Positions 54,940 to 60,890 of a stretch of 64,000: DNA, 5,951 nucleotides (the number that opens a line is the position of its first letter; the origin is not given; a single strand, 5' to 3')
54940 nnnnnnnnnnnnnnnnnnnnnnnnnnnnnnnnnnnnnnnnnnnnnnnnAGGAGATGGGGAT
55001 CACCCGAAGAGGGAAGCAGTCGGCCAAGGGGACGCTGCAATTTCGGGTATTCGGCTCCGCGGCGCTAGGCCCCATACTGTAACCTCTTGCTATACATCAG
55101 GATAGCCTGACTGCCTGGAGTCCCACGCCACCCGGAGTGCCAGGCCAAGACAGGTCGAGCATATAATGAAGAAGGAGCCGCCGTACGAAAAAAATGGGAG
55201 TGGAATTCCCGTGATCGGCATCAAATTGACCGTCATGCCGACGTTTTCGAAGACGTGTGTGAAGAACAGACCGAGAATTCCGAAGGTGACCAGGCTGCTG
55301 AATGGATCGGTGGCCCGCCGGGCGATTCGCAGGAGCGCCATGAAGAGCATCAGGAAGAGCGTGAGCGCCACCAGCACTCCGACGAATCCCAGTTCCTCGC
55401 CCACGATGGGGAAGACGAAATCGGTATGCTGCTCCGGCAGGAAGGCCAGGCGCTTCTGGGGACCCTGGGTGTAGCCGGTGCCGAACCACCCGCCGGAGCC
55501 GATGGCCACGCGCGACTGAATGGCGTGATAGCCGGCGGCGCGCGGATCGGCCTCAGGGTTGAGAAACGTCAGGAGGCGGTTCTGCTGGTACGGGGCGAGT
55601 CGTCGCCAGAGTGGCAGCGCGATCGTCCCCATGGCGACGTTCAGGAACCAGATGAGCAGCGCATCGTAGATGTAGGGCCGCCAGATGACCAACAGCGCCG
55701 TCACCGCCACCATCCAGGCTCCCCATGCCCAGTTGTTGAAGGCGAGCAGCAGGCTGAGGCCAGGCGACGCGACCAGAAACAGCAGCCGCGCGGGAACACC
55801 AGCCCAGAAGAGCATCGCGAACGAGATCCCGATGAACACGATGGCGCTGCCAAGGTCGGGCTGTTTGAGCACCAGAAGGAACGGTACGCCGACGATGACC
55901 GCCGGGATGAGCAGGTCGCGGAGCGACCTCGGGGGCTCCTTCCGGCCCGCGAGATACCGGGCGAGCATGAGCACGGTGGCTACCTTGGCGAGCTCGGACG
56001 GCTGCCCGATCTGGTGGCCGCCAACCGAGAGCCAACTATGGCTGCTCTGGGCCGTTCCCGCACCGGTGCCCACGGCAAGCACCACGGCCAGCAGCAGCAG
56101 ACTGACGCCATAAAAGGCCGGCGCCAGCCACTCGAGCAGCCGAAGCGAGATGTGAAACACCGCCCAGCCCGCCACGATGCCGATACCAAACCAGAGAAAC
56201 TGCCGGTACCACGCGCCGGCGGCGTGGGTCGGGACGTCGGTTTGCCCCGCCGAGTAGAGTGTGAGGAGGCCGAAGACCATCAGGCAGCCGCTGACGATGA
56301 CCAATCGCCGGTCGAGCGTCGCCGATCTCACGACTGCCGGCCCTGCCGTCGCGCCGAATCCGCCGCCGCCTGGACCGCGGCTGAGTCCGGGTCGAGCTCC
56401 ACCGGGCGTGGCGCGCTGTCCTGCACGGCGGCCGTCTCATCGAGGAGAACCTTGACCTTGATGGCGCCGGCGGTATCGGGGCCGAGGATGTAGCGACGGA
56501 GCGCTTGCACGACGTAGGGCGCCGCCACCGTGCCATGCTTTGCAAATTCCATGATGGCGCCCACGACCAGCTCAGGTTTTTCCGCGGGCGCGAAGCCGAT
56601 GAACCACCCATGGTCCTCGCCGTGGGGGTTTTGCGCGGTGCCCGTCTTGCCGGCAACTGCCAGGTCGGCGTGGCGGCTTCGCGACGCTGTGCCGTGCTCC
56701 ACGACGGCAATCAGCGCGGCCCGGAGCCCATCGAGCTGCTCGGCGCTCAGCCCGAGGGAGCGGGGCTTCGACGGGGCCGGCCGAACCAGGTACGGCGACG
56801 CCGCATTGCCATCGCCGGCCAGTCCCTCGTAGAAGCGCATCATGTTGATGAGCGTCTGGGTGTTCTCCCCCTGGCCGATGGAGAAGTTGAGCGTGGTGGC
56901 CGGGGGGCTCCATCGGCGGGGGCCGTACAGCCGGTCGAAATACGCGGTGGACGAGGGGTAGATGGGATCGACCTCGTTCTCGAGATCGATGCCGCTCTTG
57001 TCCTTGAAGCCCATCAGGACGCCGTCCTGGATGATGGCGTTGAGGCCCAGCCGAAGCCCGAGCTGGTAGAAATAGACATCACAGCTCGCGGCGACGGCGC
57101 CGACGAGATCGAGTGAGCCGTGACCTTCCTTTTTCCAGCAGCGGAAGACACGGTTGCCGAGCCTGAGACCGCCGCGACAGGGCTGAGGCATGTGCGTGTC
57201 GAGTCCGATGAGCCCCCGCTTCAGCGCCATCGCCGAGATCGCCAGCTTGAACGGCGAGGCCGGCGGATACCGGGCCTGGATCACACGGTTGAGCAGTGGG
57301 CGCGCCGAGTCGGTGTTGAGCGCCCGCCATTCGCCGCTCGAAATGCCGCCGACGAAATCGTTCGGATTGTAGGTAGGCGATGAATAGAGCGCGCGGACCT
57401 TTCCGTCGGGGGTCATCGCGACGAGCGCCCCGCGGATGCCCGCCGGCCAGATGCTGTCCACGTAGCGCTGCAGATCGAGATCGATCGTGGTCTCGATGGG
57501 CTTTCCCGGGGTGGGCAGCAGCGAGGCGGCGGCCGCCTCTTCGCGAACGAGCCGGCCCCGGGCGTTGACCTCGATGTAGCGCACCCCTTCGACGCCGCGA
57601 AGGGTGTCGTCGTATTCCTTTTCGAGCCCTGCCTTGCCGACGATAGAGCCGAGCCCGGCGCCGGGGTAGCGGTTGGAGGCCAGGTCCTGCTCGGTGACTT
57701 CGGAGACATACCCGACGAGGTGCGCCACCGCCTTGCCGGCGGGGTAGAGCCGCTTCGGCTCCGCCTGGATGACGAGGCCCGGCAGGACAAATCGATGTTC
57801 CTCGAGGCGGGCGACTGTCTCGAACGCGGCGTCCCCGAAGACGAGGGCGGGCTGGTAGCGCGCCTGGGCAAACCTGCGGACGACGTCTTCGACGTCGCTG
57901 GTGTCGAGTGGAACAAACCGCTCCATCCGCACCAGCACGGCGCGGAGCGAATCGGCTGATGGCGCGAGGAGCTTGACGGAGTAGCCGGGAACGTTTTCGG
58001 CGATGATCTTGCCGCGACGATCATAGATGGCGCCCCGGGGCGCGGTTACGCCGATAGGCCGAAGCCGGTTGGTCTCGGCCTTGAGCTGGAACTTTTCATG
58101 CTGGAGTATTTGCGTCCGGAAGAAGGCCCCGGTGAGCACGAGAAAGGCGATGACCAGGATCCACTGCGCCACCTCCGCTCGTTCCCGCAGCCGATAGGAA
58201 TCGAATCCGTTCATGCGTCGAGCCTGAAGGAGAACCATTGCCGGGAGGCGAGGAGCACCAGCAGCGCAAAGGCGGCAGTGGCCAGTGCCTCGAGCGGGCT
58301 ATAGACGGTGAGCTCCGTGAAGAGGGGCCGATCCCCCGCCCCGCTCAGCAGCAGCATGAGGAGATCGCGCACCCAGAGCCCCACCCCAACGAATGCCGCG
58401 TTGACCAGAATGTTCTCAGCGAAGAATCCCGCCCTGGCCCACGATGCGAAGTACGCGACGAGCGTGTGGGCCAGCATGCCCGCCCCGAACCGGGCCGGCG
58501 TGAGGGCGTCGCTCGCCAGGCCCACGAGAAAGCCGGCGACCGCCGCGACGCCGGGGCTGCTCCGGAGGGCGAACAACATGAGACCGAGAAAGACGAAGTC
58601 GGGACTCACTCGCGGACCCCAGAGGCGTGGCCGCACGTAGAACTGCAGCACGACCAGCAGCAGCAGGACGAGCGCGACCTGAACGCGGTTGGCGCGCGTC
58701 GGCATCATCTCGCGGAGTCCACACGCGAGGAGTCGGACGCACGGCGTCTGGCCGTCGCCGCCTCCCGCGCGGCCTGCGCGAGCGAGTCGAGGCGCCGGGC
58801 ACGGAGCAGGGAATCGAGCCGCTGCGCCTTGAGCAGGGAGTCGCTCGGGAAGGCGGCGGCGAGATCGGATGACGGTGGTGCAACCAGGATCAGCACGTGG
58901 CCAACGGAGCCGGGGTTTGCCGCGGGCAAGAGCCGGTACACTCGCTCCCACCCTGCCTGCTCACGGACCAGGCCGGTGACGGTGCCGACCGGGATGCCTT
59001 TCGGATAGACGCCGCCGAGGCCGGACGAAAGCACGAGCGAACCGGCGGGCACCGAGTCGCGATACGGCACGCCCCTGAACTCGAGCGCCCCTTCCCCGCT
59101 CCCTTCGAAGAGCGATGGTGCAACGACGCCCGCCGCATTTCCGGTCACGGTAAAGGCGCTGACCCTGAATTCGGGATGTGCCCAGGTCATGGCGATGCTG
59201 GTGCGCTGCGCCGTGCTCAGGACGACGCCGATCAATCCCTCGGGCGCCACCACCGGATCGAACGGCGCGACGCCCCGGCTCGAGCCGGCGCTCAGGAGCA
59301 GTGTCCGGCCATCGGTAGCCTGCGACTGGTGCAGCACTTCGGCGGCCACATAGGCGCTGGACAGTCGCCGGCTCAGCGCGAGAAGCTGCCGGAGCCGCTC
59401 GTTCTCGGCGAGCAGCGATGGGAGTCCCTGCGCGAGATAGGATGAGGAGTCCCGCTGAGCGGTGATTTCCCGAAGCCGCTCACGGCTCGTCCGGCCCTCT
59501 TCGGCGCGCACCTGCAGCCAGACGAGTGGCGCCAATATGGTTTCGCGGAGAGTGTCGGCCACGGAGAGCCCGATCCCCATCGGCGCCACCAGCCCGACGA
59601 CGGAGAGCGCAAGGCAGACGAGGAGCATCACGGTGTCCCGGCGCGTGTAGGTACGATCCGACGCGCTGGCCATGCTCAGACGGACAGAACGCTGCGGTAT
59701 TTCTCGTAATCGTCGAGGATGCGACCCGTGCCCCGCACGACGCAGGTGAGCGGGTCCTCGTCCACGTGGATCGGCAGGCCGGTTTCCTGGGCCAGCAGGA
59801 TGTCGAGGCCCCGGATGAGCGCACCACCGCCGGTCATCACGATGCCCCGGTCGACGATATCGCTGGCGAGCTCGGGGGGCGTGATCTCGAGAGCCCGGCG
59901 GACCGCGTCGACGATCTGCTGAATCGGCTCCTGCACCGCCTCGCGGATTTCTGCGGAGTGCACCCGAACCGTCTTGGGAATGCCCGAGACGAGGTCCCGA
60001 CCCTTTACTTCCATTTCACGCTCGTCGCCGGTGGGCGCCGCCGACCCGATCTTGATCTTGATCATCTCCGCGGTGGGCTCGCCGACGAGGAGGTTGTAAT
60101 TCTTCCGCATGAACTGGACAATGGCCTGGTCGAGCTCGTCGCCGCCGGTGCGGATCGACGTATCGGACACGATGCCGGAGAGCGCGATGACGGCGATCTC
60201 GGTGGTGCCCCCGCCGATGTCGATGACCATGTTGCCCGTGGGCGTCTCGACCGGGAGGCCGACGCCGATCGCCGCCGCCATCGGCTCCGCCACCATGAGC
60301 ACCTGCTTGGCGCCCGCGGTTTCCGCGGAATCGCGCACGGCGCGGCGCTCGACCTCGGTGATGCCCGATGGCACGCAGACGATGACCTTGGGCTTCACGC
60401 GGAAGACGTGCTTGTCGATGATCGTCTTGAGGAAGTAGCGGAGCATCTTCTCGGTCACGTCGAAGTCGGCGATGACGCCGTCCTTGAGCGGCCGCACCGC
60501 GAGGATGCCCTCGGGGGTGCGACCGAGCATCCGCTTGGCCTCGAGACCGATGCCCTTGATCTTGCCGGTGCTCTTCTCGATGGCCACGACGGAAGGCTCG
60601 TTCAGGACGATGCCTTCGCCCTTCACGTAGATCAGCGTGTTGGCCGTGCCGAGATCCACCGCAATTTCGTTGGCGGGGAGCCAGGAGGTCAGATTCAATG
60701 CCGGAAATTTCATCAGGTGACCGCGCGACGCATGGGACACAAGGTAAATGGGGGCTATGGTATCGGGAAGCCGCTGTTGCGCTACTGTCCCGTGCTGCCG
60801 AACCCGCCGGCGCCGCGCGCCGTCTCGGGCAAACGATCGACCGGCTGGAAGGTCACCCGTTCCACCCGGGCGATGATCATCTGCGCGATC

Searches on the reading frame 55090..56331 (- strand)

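Call 27: search_protein_families(library=pfam, proteins=[window:55090-56331:-])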
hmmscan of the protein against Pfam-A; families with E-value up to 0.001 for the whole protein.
window:55090-56331:- (413 aa): 1 family
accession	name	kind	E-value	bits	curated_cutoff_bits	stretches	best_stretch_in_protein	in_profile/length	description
PF01098.24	FTSW_RODA_SPOVE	-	1.5e-87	294.4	26.4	2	208-405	160-354/356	Cell cycle protein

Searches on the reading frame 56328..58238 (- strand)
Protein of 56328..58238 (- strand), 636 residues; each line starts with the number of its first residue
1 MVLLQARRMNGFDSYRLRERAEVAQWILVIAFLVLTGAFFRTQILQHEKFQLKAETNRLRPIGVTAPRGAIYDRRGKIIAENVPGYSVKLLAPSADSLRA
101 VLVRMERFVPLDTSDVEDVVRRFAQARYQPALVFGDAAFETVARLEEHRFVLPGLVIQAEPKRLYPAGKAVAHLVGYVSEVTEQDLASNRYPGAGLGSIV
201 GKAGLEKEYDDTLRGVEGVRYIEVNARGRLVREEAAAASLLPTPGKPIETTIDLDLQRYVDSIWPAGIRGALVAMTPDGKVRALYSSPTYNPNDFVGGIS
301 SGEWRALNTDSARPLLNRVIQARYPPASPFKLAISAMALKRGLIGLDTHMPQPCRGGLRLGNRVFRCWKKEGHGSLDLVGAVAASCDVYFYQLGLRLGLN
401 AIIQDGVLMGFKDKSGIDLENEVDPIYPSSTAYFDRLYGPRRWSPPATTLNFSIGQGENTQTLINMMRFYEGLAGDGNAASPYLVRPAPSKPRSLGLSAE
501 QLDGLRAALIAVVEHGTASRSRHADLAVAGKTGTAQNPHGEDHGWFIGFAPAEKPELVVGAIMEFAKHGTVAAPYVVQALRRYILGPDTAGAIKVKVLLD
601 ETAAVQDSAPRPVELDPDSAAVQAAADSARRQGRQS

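Call 27: search_protein_families(library=pfam, proteins=[window:56328-58238:-])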
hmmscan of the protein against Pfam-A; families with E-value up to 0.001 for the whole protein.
window:56328-58238:- (636 aa): 2 families
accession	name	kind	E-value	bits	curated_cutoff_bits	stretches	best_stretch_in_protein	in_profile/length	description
PF03717.20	PBP_dimer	-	7.5e-41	141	24.4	1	65-233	3-178/180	Penicillin-binding Protein dimerisation domain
PF00905.27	Transpeptidase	-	7.5e-41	140.7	22.1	1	270-575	1-293/299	Penicillin binding protein transpeptidase domain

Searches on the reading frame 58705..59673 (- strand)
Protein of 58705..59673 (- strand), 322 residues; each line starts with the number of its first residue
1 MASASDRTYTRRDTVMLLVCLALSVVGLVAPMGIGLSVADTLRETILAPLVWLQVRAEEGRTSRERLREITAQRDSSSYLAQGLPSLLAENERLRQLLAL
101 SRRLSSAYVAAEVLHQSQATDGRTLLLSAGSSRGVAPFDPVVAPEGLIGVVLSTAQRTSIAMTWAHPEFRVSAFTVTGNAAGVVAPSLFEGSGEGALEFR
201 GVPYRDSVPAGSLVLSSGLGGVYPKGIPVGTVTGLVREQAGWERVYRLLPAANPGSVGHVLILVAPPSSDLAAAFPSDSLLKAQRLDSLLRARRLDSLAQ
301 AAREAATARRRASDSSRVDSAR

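Call 27: search_protein_families(library=pfam, proteins=[window:58705-59673:-])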
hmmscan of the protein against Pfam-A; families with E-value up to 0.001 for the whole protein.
window:58705-59673:- (322 aa): 1 family
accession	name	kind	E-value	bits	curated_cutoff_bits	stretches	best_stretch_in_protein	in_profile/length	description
PF04085.20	MreC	-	1.5e-25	90.2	28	1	114-263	2-146/147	Rod shape-determining protein MreC, barrel core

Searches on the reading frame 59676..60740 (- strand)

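Call 27: search_protein_families(library=pfam, proteins=[window:59676-60740:-])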
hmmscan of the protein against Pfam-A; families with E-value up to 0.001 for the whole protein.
window:59676-60740:- (354 aa): 5 families
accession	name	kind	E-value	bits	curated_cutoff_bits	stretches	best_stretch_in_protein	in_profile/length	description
PF06723.19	MreB_Mbl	-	8.5e-145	482.1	27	1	24-348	2-325/327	MreB/Mbl protein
PF00012.26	HSP70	-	3.6e-14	52.3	20.6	1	105-216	122-239/599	Hsp70 protein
PF14450.12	FtsA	-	1.7e-09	38.5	31.8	1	171-328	1-111/127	Cell division protein FtsA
PF00022.25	Actin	-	5.4e-09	35.6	27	1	49-226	31-200/410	Actin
PF11104.14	PilM_2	-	9e-06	25.3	27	0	264-326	242-304/340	Type IV pilus assembly protein PilM;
